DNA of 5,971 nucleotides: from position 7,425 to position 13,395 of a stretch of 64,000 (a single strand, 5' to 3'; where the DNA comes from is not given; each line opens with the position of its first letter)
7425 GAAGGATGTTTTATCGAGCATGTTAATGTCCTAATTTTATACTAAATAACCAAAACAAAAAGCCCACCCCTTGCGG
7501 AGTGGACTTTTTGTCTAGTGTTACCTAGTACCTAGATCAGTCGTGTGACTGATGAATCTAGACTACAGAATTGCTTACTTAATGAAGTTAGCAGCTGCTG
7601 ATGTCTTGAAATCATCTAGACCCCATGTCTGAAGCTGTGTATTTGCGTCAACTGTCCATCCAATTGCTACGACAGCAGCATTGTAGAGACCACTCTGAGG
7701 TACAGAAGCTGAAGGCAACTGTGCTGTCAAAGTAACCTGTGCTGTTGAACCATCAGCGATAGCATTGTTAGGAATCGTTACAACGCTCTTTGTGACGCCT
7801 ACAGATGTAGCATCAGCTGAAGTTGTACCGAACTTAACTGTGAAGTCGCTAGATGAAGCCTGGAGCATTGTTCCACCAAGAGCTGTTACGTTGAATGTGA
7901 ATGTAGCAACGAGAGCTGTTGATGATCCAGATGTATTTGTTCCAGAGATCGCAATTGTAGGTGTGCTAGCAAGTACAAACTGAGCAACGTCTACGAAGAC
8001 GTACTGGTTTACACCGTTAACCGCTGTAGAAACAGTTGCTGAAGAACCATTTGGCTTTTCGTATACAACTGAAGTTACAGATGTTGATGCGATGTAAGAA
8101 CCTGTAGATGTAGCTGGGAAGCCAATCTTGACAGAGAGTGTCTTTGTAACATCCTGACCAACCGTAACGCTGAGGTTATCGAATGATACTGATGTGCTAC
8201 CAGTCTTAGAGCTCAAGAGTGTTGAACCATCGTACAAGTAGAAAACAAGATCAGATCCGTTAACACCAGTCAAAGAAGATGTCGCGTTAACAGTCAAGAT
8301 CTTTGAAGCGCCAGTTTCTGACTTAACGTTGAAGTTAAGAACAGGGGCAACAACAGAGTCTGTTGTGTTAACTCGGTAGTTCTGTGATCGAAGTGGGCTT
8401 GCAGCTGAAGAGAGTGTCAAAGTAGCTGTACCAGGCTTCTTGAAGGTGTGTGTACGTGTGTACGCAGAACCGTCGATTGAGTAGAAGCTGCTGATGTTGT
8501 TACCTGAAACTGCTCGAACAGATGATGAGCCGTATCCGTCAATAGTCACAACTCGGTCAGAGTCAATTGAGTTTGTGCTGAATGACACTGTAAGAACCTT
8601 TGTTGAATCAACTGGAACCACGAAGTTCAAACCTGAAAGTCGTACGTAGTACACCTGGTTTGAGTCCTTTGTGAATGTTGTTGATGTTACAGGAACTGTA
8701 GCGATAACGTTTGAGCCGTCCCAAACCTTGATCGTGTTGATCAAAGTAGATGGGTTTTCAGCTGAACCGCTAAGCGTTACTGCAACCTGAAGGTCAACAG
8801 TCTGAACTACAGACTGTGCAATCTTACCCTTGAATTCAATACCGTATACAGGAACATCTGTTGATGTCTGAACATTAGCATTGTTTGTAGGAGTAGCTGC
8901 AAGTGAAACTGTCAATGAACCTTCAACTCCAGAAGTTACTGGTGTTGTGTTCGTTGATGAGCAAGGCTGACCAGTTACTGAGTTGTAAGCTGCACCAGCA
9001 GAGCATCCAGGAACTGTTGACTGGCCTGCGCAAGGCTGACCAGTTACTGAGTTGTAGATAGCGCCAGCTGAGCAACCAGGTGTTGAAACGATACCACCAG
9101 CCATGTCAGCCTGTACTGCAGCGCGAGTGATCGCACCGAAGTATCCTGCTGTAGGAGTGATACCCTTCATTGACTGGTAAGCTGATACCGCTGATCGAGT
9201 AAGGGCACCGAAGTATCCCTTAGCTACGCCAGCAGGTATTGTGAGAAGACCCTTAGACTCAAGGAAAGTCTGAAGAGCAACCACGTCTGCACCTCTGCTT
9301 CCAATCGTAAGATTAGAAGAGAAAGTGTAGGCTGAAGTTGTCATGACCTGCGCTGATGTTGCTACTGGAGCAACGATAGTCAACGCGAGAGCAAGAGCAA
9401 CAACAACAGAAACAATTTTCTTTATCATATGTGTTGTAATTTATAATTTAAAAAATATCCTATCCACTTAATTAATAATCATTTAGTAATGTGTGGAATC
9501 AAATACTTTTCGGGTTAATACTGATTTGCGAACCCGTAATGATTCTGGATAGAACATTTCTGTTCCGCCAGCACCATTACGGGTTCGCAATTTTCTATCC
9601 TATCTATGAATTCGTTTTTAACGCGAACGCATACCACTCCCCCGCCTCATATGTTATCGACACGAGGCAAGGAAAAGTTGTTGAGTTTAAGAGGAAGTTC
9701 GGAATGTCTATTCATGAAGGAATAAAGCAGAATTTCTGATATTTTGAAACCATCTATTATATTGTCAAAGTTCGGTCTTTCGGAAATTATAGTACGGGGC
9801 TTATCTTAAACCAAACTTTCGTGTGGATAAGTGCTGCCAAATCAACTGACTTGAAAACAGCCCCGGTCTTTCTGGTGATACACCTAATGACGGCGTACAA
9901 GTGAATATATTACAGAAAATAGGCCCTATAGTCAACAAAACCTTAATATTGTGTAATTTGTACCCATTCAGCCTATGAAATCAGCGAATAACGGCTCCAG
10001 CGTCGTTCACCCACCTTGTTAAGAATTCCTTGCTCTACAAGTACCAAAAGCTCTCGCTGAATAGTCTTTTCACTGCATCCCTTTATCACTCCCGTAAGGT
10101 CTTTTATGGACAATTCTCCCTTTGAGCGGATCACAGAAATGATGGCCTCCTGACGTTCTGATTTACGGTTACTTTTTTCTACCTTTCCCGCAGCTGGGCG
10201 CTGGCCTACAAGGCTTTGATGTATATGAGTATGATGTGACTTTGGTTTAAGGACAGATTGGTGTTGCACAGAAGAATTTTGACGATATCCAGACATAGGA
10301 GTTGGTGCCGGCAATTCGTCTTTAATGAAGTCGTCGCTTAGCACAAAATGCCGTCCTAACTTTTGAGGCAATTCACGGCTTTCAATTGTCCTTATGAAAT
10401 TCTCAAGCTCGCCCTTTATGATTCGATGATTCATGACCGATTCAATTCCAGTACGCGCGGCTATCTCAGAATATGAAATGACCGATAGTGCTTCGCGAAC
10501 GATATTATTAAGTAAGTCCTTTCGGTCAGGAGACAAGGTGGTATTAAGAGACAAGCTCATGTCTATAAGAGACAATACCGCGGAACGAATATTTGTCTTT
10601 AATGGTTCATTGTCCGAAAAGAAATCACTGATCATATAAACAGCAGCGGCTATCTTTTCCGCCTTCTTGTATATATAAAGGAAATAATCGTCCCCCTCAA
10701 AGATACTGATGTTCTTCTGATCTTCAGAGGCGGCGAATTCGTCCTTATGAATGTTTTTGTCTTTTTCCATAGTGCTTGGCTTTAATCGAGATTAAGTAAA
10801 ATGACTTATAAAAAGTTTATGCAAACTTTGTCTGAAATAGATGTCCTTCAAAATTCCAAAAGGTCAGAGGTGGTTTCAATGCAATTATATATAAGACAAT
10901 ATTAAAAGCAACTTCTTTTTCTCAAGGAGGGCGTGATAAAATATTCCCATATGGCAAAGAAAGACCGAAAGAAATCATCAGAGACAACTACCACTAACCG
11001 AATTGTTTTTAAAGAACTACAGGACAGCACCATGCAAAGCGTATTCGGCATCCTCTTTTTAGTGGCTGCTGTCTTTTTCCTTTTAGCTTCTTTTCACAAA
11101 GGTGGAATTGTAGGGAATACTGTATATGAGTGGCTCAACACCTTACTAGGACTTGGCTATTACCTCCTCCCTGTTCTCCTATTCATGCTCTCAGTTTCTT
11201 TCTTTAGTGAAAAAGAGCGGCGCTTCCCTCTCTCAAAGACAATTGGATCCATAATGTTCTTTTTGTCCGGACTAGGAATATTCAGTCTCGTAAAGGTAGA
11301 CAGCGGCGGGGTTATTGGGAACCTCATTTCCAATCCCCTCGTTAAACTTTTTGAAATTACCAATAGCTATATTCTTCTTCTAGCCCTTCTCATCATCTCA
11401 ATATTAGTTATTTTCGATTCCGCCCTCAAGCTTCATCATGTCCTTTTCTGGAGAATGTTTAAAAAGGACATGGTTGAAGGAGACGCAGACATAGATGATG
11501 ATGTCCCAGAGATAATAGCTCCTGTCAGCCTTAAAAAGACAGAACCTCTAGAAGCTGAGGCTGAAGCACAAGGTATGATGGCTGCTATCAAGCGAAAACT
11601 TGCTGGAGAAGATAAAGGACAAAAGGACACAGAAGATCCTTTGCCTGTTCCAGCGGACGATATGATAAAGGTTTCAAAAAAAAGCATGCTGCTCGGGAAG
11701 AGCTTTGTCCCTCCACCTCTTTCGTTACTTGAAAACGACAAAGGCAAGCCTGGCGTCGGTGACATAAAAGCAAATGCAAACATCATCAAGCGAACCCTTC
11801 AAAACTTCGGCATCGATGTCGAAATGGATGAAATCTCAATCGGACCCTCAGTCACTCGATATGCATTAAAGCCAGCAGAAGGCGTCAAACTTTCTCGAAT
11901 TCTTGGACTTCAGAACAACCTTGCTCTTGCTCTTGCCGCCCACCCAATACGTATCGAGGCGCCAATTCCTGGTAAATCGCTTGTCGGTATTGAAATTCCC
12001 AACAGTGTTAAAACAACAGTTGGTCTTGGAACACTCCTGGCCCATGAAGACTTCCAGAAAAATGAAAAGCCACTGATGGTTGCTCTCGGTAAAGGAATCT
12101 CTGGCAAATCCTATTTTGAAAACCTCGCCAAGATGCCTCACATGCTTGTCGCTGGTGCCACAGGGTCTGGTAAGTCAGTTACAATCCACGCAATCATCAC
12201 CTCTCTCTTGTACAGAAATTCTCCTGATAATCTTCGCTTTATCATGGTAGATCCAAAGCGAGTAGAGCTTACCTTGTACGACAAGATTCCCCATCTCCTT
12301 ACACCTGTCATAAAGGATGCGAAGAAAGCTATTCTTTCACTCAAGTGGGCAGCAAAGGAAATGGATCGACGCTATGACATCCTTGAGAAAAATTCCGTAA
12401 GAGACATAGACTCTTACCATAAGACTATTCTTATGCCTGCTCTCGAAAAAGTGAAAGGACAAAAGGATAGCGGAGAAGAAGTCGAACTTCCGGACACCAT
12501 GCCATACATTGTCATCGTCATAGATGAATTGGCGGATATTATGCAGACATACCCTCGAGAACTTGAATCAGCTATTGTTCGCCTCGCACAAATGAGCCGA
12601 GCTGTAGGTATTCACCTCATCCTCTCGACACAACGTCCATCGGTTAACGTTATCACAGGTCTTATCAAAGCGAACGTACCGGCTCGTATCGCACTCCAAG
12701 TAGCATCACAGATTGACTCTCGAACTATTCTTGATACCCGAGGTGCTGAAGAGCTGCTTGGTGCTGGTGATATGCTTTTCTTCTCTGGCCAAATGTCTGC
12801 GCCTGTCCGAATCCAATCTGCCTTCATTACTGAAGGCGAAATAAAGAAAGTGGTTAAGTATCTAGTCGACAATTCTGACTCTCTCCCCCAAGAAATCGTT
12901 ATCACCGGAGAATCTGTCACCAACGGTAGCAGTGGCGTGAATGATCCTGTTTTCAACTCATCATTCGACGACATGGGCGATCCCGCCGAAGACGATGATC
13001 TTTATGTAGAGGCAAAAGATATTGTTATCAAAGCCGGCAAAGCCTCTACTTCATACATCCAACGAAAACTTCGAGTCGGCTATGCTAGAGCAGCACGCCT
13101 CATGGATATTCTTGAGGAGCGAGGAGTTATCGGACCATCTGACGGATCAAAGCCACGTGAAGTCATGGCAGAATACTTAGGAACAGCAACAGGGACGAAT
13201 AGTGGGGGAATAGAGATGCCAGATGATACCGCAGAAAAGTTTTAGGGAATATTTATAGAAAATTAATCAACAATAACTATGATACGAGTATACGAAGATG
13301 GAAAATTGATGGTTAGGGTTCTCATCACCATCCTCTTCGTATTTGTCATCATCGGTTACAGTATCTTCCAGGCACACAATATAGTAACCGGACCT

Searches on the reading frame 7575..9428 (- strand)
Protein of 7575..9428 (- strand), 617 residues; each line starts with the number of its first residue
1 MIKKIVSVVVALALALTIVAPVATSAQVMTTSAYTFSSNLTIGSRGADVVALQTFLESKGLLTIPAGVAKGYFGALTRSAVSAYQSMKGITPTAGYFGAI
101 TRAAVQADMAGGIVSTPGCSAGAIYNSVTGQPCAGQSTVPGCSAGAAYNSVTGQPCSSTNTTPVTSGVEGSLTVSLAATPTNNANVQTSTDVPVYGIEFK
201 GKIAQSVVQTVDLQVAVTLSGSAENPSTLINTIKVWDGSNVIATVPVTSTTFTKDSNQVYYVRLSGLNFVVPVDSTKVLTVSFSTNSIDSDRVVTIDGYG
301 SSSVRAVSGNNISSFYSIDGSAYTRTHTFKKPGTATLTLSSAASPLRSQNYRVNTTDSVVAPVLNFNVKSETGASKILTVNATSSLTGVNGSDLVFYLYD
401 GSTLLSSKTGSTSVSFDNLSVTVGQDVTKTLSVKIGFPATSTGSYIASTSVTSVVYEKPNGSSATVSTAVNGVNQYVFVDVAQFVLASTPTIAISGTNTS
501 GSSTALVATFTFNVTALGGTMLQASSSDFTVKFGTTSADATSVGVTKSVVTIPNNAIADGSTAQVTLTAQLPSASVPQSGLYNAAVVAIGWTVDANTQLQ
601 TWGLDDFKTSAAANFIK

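Call 16: search_protein_families(library=pfam, proteins=[window:7575-9428:-], max_evalue=0.00001)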
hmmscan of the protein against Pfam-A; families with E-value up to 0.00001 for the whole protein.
window:7575-9428:- (617 aa): 1 family
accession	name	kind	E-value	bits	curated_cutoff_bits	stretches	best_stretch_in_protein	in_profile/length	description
PF01471.23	PG_binding_1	-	3.7e-10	40.3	23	1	45-104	1-56/57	Putative peptidoglycan binding domain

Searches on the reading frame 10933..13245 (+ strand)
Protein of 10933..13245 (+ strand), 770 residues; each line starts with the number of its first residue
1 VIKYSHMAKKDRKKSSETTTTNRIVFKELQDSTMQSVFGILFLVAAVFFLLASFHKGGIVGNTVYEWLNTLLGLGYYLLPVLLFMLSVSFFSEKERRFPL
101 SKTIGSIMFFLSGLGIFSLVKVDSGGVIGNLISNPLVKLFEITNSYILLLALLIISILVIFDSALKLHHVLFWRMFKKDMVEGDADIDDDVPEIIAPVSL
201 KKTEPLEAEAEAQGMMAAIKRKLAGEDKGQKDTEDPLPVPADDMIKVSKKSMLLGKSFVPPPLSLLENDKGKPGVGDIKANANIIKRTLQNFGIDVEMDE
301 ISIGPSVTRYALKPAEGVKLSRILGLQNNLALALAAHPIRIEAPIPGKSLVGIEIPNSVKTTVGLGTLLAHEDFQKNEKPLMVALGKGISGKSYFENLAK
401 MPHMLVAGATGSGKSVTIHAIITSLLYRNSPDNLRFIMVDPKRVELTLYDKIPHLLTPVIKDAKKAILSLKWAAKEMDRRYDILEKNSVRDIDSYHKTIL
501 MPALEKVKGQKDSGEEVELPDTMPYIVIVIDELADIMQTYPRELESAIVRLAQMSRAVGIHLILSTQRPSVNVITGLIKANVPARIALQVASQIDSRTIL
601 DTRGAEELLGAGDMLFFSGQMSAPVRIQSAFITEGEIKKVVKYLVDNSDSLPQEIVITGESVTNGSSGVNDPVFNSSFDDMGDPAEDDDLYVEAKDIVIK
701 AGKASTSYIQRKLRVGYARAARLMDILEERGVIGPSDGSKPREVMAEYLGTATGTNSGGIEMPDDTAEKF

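Call 16: search_protein_families(library=pfam, proteins=[window:10933-13245:+], max_evalue=0.00001)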
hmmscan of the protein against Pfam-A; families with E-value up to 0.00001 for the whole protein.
window:10933-13245:+ (770 aa): 4 families
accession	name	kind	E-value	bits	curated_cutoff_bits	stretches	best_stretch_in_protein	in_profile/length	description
PF01580.24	FtsK_SpoIIIE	-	6.2e-58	196.3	24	1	369-571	6-221/221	FtsK/SpoIIIE family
PF17854.6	FtsK_alpha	-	4.5e-28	97.9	22.9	1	261-357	2-101/101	FtsK alpha domain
PF09397.16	FtsK_gamma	-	8.4e-28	96.3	30.6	1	686-746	2-62/63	Ftsk gamma domain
PF13491.11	FtsK_4TM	-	1.3e-11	44.9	23.1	1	56-164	46-162/171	4TM region of DNA translocase FtsK/SpoIIIE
